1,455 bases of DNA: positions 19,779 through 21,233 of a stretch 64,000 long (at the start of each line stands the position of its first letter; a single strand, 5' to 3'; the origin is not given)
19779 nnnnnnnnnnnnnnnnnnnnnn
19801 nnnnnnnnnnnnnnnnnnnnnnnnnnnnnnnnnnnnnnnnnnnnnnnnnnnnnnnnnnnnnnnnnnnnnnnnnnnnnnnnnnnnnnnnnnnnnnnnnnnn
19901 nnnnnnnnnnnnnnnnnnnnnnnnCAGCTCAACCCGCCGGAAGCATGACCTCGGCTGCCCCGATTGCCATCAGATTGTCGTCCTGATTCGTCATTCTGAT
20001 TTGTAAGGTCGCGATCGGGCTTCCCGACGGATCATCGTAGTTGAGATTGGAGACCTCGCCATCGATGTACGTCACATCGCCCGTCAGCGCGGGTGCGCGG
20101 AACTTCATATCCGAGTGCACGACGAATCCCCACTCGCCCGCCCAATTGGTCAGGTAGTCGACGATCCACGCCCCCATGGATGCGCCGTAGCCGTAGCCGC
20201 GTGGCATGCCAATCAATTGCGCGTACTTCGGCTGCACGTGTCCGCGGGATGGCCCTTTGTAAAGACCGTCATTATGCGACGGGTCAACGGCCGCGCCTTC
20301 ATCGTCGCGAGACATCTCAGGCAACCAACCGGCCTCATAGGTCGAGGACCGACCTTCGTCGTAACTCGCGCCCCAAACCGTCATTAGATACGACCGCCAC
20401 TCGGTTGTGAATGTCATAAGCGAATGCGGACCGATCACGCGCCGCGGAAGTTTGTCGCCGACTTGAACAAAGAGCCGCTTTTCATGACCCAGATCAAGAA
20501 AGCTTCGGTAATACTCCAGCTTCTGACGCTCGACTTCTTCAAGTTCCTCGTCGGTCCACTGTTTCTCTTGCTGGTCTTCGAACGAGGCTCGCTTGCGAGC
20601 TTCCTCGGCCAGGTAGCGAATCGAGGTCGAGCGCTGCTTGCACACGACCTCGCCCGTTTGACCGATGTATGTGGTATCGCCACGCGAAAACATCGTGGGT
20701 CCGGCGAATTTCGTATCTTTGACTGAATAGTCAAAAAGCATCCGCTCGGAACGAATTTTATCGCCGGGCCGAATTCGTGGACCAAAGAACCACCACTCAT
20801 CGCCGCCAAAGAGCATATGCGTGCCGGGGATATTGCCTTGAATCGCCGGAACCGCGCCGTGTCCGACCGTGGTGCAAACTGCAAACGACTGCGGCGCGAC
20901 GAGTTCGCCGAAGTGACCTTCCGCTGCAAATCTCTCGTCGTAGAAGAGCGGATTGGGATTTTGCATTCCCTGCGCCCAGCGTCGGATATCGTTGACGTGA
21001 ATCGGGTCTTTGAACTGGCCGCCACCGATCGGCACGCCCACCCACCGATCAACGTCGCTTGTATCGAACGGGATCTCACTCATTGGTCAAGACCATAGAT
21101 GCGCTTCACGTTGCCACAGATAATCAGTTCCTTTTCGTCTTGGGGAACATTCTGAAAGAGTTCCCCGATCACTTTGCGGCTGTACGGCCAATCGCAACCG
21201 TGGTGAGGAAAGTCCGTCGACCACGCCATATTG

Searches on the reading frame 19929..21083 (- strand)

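Call 72: search_protein_families(library=pfam, proteins=[window:19929-21083:-], max_evalue=0.01)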
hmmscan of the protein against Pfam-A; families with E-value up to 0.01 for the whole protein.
window:19929-21083:- (384 aa): 2 families
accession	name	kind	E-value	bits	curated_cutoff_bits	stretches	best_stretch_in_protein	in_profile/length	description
PF13452.11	FAS1_DH_region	-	8.8e-25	87.8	22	1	14-149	2-131/132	FAS1-like, dehydratase domain region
PF01575.25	MaoC_dehydratas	-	0.0066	16.5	27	0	26-113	16-98/123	MaoC like domain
